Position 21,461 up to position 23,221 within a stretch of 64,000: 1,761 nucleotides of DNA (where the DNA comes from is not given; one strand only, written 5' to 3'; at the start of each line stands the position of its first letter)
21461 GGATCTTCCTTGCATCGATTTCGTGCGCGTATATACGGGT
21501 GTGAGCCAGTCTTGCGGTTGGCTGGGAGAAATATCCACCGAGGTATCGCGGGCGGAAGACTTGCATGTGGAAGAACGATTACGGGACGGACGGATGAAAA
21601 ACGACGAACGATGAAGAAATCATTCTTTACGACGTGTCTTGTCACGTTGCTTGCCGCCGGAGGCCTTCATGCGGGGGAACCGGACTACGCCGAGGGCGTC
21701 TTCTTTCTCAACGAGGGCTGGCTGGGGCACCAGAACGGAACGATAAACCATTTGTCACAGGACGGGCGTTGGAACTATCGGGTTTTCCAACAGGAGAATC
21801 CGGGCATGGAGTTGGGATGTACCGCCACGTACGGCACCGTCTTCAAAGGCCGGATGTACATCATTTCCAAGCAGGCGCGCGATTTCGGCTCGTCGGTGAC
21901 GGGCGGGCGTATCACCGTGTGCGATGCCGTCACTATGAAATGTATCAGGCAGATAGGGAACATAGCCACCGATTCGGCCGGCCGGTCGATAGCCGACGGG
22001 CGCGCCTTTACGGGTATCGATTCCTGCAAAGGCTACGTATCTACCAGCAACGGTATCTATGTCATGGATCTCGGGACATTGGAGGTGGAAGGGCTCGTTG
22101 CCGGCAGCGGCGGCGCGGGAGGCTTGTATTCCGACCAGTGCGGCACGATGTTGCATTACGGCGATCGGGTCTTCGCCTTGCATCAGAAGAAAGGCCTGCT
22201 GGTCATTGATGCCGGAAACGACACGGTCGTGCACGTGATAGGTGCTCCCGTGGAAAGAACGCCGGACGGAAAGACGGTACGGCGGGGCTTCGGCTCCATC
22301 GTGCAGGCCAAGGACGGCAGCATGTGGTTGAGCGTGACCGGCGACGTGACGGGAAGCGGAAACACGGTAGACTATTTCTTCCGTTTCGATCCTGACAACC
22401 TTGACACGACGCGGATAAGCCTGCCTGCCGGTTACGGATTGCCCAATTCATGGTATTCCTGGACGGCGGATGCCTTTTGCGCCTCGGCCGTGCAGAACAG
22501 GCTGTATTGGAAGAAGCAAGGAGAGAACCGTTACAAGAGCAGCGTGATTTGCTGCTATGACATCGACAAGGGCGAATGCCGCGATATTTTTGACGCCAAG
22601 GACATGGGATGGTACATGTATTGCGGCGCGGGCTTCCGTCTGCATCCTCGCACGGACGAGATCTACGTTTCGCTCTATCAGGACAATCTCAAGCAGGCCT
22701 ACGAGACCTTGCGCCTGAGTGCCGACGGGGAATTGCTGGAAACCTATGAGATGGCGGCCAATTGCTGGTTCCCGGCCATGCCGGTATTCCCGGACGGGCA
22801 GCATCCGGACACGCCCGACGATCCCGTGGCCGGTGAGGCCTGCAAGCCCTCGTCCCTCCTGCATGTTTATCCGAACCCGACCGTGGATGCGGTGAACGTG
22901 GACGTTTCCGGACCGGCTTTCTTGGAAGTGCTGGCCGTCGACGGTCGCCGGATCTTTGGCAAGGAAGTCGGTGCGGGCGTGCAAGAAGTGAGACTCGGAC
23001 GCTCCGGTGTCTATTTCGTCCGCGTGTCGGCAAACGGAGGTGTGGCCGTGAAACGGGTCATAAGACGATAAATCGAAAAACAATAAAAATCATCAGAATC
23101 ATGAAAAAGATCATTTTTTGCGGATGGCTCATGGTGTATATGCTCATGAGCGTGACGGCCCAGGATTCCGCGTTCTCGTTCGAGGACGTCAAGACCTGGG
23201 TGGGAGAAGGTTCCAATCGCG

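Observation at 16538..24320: A riboswitch-controlled corrinoid-uptake operon contains two accessory proteins that are T9SS cargo rather than lipoproteins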

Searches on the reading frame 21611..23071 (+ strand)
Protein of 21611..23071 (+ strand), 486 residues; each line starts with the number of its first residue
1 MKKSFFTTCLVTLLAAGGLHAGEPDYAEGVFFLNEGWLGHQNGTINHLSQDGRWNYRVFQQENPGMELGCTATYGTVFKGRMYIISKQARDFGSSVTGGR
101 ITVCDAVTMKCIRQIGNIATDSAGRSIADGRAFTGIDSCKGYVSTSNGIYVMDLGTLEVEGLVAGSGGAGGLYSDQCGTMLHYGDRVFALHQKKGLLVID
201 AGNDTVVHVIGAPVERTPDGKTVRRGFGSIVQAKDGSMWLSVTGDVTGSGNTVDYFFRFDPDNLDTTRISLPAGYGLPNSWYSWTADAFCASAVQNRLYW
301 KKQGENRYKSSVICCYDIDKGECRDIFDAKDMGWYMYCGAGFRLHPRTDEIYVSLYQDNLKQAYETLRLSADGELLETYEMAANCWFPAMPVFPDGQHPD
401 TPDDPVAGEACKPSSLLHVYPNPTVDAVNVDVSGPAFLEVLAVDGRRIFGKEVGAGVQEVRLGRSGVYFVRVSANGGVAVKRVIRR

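Call 3: search_protein_families(library=pfam, proteins=[window:21611-23071:+], max_evalue=0.01)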
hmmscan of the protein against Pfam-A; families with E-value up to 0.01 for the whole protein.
window:21611-23071:+ (486 aa): 2 families
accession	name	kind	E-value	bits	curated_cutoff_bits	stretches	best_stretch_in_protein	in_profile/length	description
PF16819.11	DUF5074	-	2.9e-101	339.5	27.2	1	28-394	1-353/353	Domain of unknown function (DUF5074)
PF18962.6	Por_Secre_tail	-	5.6e-05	23.8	27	1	419-484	1-74/75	Secretion system C-terminal sorting domain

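Call 4: search_protein_families(library=ncbifam, proteins=[window:21611-23071:+], max_evalue=0.01)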
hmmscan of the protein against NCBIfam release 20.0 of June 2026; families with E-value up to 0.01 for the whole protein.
window:21611-23071:+ (486 aa): 2 families
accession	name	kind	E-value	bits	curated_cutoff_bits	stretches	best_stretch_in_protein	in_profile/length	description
TIGR04183.1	Por_Secre_tail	domain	3.6e-09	36.5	23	1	419-485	1-71/72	T9SS type A sorting domain-containing protein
NF038113.1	T9SSA_dep_M36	equivalog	0.0036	15.5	885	1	415-484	791-867/869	T9SS-dependent M36 family metallopeptidase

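Call 6: search_solved_structures(query=window:21611-23071:+, max_evalue=1, show_alignments=1)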
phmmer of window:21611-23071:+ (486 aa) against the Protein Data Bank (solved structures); distinct sequences matched with E-value up to 1: 6.
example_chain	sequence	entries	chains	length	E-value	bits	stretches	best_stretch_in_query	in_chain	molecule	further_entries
9s6c_A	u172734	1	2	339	2.9e-07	32.8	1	27-390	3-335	Quinoprotein amine dehydrogenase-like protein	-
9s6c_C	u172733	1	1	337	4.6e-07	32.2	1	28-390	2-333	Quinoprotein amine dehydrogenase-like protein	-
8glk_D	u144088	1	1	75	0.024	16.7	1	419-484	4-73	Endonuclease I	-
3fw2_A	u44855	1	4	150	0.11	14.4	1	277-346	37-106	thiol-disulfide oxidoreductase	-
8yu5_A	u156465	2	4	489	0.12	14.4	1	46-168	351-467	Twin-arginine translocation signal domain-containing protein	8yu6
8q9x_A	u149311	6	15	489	0.16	13.9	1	46-168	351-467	Twin-arginine translocation signal domain-containing protein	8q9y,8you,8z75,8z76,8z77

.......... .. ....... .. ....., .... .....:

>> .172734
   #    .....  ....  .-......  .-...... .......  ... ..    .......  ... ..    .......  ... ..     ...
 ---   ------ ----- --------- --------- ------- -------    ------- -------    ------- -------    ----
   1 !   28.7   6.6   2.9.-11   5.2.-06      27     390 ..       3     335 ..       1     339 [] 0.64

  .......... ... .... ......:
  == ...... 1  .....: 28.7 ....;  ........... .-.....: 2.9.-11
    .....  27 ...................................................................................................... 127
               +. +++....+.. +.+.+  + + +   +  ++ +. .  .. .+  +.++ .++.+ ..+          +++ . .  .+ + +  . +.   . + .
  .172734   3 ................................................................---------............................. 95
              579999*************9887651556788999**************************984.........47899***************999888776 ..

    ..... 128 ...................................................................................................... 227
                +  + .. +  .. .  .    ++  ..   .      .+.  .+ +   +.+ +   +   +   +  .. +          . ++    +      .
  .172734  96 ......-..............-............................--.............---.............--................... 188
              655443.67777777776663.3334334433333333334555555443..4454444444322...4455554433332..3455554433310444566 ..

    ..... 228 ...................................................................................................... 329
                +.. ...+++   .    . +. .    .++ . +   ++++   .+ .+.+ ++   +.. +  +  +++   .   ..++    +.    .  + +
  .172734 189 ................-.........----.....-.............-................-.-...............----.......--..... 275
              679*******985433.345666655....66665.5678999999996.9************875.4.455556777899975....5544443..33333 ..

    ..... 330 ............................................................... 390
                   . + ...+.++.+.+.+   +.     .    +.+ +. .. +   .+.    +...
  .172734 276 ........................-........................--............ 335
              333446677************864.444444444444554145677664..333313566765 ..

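Call 19: find_encoding_contigs(protein=window:21611-23071:+, flank=10000, max_places=6)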
Protein window:21611-23071:+ (486 aa): 19 contigs read that carry it; 3 places shown.
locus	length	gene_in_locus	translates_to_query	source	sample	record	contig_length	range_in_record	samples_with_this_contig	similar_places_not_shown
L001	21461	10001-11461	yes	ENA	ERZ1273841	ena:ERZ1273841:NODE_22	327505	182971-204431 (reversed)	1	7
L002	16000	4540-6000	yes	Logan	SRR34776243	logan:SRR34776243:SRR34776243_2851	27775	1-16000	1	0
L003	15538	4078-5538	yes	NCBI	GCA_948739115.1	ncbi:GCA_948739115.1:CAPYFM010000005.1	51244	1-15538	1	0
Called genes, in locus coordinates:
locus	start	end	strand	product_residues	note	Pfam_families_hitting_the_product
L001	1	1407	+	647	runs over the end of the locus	PF00890:FAD_binding_2, PF01266:DAO (faint), PF07992:Pyr_redox_2 (faint), PF02910:Succ_DH_flav_C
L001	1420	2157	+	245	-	PF13085:Fer2_3, PF13187:Fer4_9 (faint), PF13237:Fer4_10 (faint), PF12838:Fer4_7, PF13183:Fer4_8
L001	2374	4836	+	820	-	PF01588:tRNA_bind, PF03483:B3_4, PF03484:B5, PF17759:tRNA_synthFbeta, PF03147:FDX-ACB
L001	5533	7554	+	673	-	PF07715:Plug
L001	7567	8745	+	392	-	PF16819:DUF5074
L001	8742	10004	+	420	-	-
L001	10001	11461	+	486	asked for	PF16819:DUF5074, PF18962:Por_Secre_tail (weak)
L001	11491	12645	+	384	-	PF28005:SCO2322 (weak), PF02368:Big_2, PF18962:Por_Secre_tail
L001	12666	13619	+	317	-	PF05593:RHS_repeat (faint)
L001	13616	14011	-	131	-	PF12836:HHH_3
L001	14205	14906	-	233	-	-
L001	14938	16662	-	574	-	-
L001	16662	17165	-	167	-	-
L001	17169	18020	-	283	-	-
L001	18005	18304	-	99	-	-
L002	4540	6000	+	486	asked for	PF16819:DUF5074, PF18962:Por_Secre_tail (weak)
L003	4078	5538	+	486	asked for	PF16819:DUF5074, PF18962:Por_Secre_tail (weak)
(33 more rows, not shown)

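Call 24: find_homologous_proteins(query=window:21611-23071:+, max_evalue=0.001)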
Query window:21611-23071:+ (486 aa): 463 proteins with E <= 0.001 among 8000 candidates; the best 120 are listed.
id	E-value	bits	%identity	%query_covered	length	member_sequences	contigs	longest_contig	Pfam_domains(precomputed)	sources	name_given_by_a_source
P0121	0.0e+0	1131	99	100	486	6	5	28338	PF18962.8,PF16819.12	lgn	-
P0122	1.7e-209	715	64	95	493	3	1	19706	PF18962.8,PF16819.12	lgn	-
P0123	9.4e-201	686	63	98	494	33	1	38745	PF18962.8,PF16819.12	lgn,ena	-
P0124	2.0e-193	662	59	100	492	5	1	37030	PF18962.8,PF16819.12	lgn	-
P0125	9.6e-193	660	57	95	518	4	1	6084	PF18962.8,PF16819.12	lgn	-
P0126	9.4e-192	656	63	83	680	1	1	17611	PF18962.8,PF16819.12,PF28005.1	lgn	-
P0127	5.2e-189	647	58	98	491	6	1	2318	PF18962.8,PF16819.12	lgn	-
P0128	1.1e-187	643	59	100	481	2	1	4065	PF18962.8,PF16819.12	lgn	-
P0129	1.0e-186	640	61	95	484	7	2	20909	PF18962.8,PF16819.12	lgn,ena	-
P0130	8.8e-185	633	58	100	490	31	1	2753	PF18962.8,PF16819.12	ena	-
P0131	6.4e-182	624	58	100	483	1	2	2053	PF18962.8,PF16819.12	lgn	-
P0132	3.0e-181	622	57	98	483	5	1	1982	PF18962.8,PF16819.12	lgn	-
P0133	4.7e-180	618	58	98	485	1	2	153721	PF18962.8,PF16819.12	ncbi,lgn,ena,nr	ncbi:MAG: DUF5074 domain-containing protein [Lentimicrobiaceae bacterium]|nr:DUF5074 domain-containi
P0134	1.6e-174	600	56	100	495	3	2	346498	PF18962.8,PF16819.12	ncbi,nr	ncbi:MAG: DUF5074 domain-containing protein [Bacteroides sp.]|nr:DUF5074 domain-containing protein [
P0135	5.9e-173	594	55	100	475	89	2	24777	PF18962.8,PF16819.12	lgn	-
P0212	1.4e-108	382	41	91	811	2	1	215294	PF18962.8,PF16819.12,PF08450.19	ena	-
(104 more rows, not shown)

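Call 32: search_protein_families(library=pfam, proteins=[P0212], max_evalue=0.001)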
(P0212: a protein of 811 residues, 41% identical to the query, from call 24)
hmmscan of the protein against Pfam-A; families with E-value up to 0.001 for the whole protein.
P0212 (811 aa): 3 families
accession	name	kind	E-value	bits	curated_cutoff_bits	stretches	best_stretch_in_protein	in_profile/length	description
PF16819.11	DUF5074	-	6e-121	404.2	27.2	1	278-636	1-353/353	Domain of unknown function (DUF5074)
PF08450.18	SGL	-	1.9e-08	34.7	26.3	1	391-624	13-223/246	SMP-30/Gluconolactonase/LRE-like region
PF18962.6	Por_Secre_tail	-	4e-07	30.7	27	1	745-809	1-70/75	Secretion system C-terminal sorting domain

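Call 34: find_related_loci(query=A3, collection=genome_contigs, flank=10000)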
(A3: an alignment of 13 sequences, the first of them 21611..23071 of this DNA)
Query A3 (486 aa) in genome_contigs; peptide patterns used: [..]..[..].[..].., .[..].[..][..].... (x = any residue, [..] = any of these).
585 stretches matched a pattern; 544 encode a relative of the query (tblastn E <= 1e-3); the best 80 are kept; 80 distinct loci.
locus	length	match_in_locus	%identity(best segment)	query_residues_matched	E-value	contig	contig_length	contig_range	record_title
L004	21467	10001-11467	62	1-472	0e+0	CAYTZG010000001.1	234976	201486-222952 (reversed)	MAG TPA_asm: uncultured Bacteroidaceae bacterium isolate SRP199465_co2_811 genome assembly, contig: NODE_25_length_23497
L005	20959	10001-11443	60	1-486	0e+0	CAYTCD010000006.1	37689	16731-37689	MAG TPA_asm: uncultured Bacteroidaceae bacterium isolate ERP125879_co2_181 genome assembly, contig: NODE_441_length_3768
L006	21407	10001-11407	60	1-468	0e+0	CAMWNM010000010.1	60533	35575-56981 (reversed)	MAG TPA_asm: uncultured Bacteroidales bacterium isolate SRR14411247_bin.13_metawrap_v1.3_MAG genome assembly, contig: NO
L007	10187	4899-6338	58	13-486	0e+0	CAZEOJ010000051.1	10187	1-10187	MAG TPA_asm: uncultured Bacteroidaceae bacterium isolate SRP199465_co1_53 genome assembly, contig: NODE_19044_length_101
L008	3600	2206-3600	58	9-473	0e+0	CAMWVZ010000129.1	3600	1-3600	MAG TPA_asm: uncultured Bacteroidales bacterium isolate SRR14411283_bin.5_metawrap_v1.3_MAG genome assembly, contig: NOD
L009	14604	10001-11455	58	1-486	0e+0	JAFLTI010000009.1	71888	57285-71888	MAG: Lentimicrobiaceae bacterium isolate HAN049 Seq9, whole genome shotgun sequence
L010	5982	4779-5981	66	1-405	0e+0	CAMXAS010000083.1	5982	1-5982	MAG TPA_asm: uncultured Bacteroidales bacterium isolate SRR14411260_bin.1_metawrap_v1.3_MAG genome assembly, contig: NOD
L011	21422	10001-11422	55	1-485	2e-174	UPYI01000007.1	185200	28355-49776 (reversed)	uncultured Porphyromonadaceae bacterium isolate UMGS27 genome assembly, contig: NODE_41_length_185200_cov_7.374448, whol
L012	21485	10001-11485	56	1-486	1e-173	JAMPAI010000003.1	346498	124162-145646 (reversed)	MAG: Ruminococcus flavefaciens isolate NALB_7813_18 Scaffold_#3__SCF_003___346650_bp, whole genome shotgun sequence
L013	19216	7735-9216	55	1-486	5e-173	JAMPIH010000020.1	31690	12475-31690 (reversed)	MAG: Bacteroides sp. isolate NALB_7963_6 Scaffold_#20__SCF_020___31690_bp, whole genome shotgun sequence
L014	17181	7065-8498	52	3-486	1e-155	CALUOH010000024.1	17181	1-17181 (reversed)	MAG: uncultured Bacteroidales bacterium isolate E19__bin91 genome assembly, contig: E19__k127_7589423, whole genome shot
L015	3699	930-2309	53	10-473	6e-156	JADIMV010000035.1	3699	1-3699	MAG: Candidatus Aphodosoma intestinipullorum isolate 3924 E1M07__C63296_L3699_SRR9113726, whole genome shotgun sequence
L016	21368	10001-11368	45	5-460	5e-136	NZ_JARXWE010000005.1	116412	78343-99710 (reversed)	Dysgonomonas sp. PH5-45 Ga0505162_05, whole genome shotgun sequence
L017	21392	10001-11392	44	23-466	4e-126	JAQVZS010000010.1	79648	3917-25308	MAG: Massilibacteroides sp. isolate STF2_179 NODE_525_length_79648_cov_18.369009_Sandtown_F2, whole genome shotgun seque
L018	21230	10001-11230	47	5-405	8e-126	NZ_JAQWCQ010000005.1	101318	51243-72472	MAG: Massilibacteroides sp. isolate STF2_31 NODE_274_length_101318_cov_7.055015_Sandtown_F2, whole genome shotgun sequen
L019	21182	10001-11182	48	10-394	2e-124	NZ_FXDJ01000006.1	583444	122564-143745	Massilibacteroides vaginae strain MV12, whole genome shotgun sequence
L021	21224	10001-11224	47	25-419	5e-123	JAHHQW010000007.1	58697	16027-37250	MAG: Prevotella sp. isolate MAG014 MAG014_7, whole genome shotgun sequence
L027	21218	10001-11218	47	1-399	5e-118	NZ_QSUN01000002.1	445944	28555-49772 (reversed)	Bacteroides sp. OM05-12 OM05-12.Scaf2, whole genome shotgun sequence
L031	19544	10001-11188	47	22-399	2e-116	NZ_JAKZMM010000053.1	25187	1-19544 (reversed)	Parabacteroides faecalis strain AGMB00274 contig00053, whole genome shotgun sequence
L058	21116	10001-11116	47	25-399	4e-106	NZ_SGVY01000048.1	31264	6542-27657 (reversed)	Segatella hominis strain BCRC 81118 Scaffold47_1, whole genome shotgun sequence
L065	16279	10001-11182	46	2-398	3e-105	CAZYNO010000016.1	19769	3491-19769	MAG TPA_asm: uncultured Bacteroides sp. isolate SRP222552_co1_323 genome assembly, contig: NODE_1611_length_19769_cov_14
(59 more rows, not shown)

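Call 46: search_protein_families(library=ncbifam, alignment_id=A4, max_evalue=0.01)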
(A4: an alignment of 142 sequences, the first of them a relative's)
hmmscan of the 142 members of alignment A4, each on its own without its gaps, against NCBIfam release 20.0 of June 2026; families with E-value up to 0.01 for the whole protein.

A. member 1, L012:16073-16327:+ (85 aa): 2 families
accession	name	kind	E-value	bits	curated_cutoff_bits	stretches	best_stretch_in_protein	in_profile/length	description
TIGR04183.1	Por_Secre_tail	domain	2.1e-11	43.6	23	1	18-85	1-72/72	T9SS type A sorting domain-containing protein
NF038113.1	T9SSA_dep_M36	equivalog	6.3e-06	24.6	885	1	6-84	783-868/869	T9SS-dependent M36 family metallopeptidase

B. families by the number of members that match (of 142 scanned): 14 families
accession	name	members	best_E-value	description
TIGR04183.1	Por_Secre_tail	85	7e-18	T9SS type A sorting domain-containing protein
NF038113.1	T9SSA_dep_M36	36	2.4e-11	T9SS-dependent M36 family metallopeptidase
NF052644.1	T9SS_DNase_Rie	29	5.3e-09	T9SS-dependent surface endonuclease, AS87_RS02955 family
NF050177.1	TapA_OM_Porphy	21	3.5e-09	TapA/TapC family T9SS-dependent outer membrane protein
NF033708.1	T9SS_Cterm_ChiA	9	1.8e-06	T9SS sorting signal type C domain-containing protein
NF003336.0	PRK04342.1-5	1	0.00035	DNA topoisomerase IV subunit A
NF052323.1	T9SSA_dep_M6i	1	0.0005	T9SS-dependent M6-like inactivated metalloprotease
NF053514.2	JUQZ_fam_ocin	1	0.0016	BLB8/JUQZ-1 family protein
TIGR01304.1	IMP_DH_rel_2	1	0.0019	GuaB3 family IMP dehydrogenase-related protein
NF052228.1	T9SS_PorZ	1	0.0021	type IX secretion system anionic LPS delivery protein PorZ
NF033627.3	intimin_all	1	0.0036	intimin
TIGR02122.1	TRAP_TAXI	1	0.0044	TAXI family TRAP transporter solute-binding subunit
NF040672.1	SCO2322_fam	1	0.0049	SCO2322 family protein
TIGR00509.1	bisC_fam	1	0.0064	molybdopterin guanine dinucleotide-containing S/N-oxide reductase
